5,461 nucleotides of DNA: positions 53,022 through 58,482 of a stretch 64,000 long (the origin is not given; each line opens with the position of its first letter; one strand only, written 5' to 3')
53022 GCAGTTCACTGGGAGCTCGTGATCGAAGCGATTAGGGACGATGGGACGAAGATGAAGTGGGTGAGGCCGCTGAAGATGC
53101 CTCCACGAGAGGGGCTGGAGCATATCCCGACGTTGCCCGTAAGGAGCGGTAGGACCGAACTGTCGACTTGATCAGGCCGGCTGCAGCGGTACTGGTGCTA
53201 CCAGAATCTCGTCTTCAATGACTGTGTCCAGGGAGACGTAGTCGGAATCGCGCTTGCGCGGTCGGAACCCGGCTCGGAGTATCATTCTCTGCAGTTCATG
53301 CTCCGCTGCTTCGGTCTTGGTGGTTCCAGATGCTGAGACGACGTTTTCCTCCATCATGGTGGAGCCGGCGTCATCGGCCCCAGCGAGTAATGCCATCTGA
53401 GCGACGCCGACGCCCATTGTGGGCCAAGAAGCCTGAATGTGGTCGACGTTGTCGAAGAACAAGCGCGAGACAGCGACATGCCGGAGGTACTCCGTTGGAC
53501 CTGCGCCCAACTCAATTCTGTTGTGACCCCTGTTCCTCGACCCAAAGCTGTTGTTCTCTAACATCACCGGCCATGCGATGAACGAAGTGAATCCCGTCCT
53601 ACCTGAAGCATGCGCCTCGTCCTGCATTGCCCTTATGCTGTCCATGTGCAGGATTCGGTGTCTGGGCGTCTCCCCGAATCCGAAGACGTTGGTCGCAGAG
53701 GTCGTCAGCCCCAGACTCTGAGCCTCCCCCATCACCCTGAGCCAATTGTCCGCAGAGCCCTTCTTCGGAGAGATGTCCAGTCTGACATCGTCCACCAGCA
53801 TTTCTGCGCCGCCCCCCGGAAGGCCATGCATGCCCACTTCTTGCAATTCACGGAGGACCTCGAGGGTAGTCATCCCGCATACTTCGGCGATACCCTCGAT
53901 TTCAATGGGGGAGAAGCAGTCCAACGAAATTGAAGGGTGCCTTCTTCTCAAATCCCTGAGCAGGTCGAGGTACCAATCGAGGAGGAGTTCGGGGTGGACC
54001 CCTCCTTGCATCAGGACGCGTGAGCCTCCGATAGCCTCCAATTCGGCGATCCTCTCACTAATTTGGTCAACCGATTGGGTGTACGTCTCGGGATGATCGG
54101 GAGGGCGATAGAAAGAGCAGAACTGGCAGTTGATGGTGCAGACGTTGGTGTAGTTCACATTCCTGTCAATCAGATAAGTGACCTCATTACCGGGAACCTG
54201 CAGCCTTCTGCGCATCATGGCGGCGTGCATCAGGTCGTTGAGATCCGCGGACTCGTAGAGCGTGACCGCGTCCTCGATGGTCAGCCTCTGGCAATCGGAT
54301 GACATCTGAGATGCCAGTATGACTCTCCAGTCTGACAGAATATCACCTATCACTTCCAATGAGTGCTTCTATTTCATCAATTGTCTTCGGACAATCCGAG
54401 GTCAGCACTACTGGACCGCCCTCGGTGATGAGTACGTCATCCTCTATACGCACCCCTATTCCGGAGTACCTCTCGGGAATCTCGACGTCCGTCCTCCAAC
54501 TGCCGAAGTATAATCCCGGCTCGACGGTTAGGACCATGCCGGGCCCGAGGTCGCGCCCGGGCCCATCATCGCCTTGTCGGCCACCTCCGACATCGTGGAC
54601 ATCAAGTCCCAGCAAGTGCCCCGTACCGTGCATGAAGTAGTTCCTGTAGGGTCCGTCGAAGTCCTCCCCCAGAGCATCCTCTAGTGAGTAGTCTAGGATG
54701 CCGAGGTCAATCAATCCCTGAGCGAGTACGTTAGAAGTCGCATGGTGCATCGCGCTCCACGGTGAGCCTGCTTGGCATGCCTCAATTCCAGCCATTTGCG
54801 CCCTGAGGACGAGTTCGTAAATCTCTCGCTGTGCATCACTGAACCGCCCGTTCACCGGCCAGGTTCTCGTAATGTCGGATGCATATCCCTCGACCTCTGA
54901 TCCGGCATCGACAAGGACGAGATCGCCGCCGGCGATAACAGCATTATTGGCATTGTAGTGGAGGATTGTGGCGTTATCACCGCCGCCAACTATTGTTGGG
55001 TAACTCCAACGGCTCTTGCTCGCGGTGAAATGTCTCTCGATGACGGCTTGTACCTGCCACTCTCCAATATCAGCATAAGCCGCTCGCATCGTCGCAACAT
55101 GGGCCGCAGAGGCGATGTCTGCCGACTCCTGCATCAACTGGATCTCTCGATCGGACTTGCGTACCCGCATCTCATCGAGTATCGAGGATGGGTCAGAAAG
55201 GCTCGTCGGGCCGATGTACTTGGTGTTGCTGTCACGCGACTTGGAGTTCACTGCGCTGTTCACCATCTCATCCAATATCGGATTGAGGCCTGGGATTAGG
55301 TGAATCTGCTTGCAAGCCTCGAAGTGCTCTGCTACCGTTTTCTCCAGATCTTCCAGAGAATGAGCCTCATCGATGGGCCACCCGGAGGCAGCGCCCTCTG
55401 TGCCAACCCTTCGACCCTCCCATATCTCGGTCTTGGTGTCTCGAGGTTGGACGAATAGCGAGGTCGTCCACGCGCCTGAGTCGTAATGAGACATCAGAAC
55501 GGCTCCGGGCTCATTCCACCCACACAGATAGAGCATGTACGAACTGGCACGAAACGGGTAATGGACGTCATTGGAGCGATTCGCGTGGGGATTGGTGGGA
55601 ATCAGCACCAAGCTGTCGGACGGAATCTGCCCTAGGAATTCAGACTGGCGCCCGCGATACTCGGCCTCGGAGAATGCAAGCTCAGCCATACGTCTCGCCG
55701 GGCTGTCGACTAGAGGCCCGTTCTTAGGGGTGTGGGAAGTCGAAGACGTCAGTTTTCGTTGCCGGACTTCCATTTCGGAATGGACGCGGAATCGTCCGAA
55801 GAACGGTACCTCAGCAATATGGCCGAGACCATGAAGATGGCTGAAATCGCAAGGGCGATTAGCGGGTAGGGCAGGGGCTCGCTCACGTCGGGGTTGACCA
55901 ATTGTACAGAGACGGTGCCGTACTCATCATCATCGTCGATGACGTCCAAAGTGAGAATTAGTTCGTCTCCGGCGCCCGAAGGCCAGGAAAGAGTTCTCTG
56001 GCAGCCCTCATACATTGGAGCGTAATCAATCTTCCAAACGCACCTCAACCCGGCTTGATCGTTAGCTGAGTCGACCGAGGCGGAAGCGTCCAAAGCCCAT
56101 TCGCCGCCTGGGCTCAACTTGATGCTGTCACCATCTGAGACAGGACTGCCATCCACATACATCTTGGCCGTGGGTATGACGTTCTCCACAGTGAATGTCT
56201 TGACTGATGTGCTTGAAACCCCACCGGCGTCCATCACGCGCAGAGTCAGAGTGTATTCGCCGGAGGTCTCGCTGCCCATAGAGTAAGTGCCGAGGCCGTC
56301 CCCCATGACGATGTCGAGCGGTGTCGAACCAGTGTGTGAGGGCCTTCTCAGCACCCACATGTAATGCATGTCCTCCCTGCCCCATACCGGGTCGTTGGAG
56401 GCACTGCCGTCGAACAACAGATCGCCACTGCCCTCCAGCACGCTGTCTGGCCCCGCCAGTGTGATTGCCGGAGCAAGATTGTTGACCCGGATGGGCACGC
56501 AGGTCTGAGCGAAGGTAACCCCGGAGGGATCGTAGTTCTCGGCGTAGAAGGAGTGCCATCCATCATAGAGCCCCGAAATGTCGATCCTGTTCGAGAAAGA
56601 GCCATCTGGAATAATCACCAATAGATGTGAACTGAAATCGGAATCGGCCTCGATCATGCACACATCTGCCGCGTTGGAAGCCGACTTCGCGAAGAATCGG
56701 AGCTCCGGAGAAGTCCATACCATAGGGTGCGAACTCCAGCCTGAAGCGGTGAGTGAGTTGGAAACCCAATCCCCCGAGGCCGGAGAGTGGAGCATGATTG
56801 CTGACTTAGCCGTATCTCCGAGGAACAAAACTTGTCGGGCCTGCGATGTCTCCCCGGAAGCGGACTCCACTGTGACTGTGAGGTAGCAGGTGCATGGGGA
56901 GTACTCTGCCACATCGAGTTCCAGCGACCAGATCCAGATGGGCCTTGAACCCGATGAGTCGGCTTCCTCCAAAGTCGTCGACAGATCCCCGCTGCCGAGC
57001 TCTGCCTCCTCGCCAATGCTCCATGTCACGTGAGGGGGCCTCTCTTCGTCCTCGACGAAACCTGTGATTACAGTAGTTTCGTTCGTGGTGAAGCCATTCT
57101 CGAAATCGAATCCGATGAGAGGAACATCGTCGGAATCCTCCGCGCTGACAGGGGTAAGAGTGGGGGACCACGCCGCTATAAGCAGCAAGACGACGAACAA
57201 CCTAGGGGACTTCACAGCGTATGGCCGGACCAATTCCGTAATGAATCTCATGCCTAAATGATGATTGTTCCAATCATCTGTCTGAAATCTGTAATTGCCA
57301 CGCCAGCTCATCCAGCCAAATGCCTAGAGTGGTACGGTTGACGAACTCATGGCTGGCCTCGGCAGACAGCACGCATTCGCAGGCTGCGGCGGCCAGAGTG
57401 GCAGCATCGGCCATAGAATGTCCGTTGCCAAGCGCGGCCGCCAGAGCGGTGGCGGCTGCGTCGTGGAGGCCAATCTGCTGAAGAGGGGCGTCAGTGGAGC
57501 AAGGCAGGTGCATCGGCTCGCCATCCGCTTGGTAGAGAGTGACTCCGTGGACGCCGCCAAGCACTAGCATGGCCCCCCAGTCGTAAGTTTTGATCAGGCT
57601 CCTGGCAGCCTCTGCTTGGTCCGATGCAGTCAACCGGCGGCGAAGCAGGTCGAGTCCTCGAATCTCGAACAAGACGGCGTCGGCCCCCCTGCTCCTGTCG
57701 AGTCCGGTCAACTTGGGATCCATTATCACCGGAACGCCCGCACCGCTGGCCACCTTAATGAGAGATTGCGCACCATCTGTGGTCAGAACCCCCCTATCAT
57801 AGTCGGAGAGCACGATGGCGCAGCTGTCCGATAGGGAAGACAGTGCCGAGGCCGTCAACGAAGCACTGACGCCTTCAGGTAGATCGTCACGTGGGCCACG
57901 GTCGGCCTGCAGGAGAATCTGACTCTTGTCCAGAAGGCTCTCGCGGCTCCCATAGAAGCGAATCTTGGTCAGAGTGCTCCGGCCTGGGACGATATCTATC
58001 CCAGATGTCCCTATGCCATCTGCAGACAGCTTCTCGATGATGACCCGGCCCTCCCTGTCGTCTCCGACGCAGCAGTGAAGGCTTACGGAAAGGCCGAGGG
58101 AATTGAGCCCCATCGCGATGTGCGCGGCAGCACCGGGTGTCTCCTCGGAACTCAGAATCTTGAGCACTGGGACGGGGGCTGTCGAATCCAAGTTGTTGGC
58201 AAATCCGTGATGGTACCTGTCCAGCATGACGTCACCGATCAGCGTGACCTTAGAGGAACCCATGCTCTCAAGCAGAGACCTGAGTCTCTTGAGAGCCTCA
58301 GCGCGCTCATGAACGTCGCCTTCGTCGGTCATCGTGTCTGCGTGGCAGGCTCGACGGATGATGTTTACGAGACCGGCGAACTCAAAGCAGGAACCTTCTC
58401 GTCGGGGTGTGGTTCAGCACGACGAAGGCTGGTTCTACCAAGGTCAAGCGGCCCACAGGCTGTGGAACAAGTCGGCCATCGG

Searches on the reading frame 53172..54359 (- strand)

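Call 67: search_protein_families(library=pfam, proteins=[window:53172-54359:-], max_evalue=0.001)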
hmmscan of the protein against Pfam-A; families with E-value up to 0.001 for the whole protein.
window:53172-54359:- (395 aa): 2 families
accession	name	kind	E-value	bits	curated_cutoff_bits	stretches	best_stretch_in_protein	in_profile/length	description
PF19288.4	CofH_C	-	1.2e-28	99.8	27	1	255-378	2-120/125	CofH/MqnC C-terminal region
PF04055.27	Radical_SAM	-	9.7e-18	65.3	29.5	1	68-240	1-164/166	Radical SAM superfamily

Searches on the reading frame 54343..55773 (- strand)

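Call 67: search_protein_families(library=pfam, proteins=[window:54343-55773:-], max_evalue=0.001)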
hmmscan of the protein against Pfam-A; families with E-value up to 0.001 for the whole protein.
window:54343-55773:- (476 aa): 2 families
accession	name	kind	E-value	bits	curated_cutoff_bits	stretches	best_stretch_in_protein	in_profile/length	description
PF00557.29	Peptidase_M24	-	3.5e-60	203.8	23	1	213-451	2-208/208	Metallopeptidase family M24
PF05195.22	AMP_N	-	3.2e-29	101.6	24.6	1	39-158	1-121/121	Aminopeptidase P, N-terminal domain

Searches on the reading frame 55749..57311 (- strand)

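Call 3: search_protein_families(library=pfam, proteins=[window:55749-57311:-], max_evalue=0.01)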
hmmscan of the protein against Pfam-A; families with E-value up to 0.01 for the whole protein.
window:55749-57311:- (520 aa): 1 family
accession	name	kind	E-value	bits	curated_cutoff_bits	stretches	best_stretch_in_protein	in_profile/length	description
PF18911.6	PKD_4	-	0.00019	21.8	27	0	349-375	58-85/85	PKD domain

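Call 4: search_protein_families(library=ncbifam, proteins=[window:55749-57311:-], max_evalue=0.01)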
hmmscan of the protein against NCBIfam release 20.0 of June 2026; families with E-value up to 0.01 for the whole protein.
window:55749-57311:- (520 aa): 0 families

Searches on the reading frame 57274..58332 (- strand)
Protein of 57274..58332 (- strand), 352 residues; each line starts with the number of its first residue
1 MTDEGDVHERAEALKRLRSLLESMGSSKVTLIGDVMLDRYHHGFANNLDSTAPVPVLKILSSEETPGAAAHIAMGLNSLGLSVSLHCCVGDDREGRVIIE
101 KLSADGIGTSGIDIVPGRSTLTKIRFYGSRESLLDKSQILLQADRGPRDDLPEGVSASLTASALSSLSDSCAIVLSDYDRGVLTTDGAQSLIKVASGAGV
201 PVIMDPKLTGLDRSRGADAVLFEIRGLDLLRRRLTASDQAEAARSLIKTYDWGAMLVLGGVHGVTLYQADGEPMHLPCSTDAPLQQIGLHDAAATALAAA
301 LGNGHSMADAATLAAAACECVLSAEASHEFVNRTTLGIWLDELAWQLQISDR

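Call 3: search_protein_families(library=pfam, proteins=[window:57274-58332:-], max_evalue=0.01)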
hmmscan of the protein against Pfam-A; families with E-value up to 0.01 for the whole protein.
window:57274-58332:- (352 aa): 1 family
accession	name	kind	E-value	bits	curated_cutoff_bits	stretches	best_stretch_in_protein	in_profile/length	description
PF00294.29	PfkB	-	7.5e-16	58.8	25.8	1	29-324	4-292/302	pfkB family carbohydrate kinase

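Call 4: search_protein_families(library=ncbifam, proteins=[window:57274-58332:-], max_evalue=0.01)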
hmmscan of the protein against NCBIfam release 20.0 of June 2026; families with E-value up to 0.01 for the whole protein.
window:57274-58332:- (352 aa): 13 families
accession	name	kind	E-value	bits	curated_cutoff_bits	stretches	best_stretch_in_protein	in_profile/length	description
TIGR02198.1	rfaE_dom_I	equivalog_domain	1.3e-48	165.8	345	1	22-323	3-298/315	D-glycero-beta-D-manno-heptose-7-phosphate kinase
NF008454.0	PRK11316.1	equivalog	7.7e-48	163.3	521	1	21-323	5-296/475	bifunctional D-glycero-beta-D-manno-heptose-7-phosphate kinase/D-glycero-beta-D-manno-heptose 1-phosphate adenylyltransferase HldE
TIGR04382.1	myo_inos_iolC_N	equivalog_domain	2.1e-12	46.9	300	2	67-120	35-88/309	5-dehydro-2-deoxygluconokinase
NF053626.1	RibKinHalex1628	equivalog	1.9e-10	40.7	330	1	66-123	38-95/293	ATP-dependent ribose-1-phosphate kinase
TIGR02152.1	D_ribokin_bact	equivalog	9.1e-08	31.8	299.65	1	71-120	40-89/298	ribokinase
NF049991.1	TagKinase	equivalog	1.7e-06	27.1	420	1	67-121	42-96/321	tagatose kinase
NF047869.1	myo_kin_aldol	exception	7.1e-06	24.6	600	1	65-120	38-93/586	bifunctional 5-dehydro-2-deoxygluconokinase/5-dehydro-2-deoxyphosphogluconate aldolase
NF008353.0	PRK11142.1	equivalog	2.7e-05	23.8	341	0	69-122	42-95/307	ribokinase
NF007321.0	PRK09813.1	equivalog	3.4e-05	23.4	247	1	66-126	24-84/261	fructoselysine 6-kinase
NF040938.1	KDG_KDGal_kin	equivalog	4e-05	22.8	400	0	66-120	30-84/305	bifunctional 2-dehydro-3-deoxygluconokinase/2-dehydro-3-deoxygalactonokinase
NF006957.1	PRK09434.1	equivalog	0.00012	21.7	450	0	67-113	28-74/302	fructokinase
NF007416.0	PRK09954.1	equivalog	0.0017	17.3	561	0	67-125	94-152/362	sugar kinase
NF041134.1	R1P_kin_Thcocales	equivalog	0.0083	15.6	500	0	67-120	38-91/291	ADP-dependent ribose-1-phosphate kinase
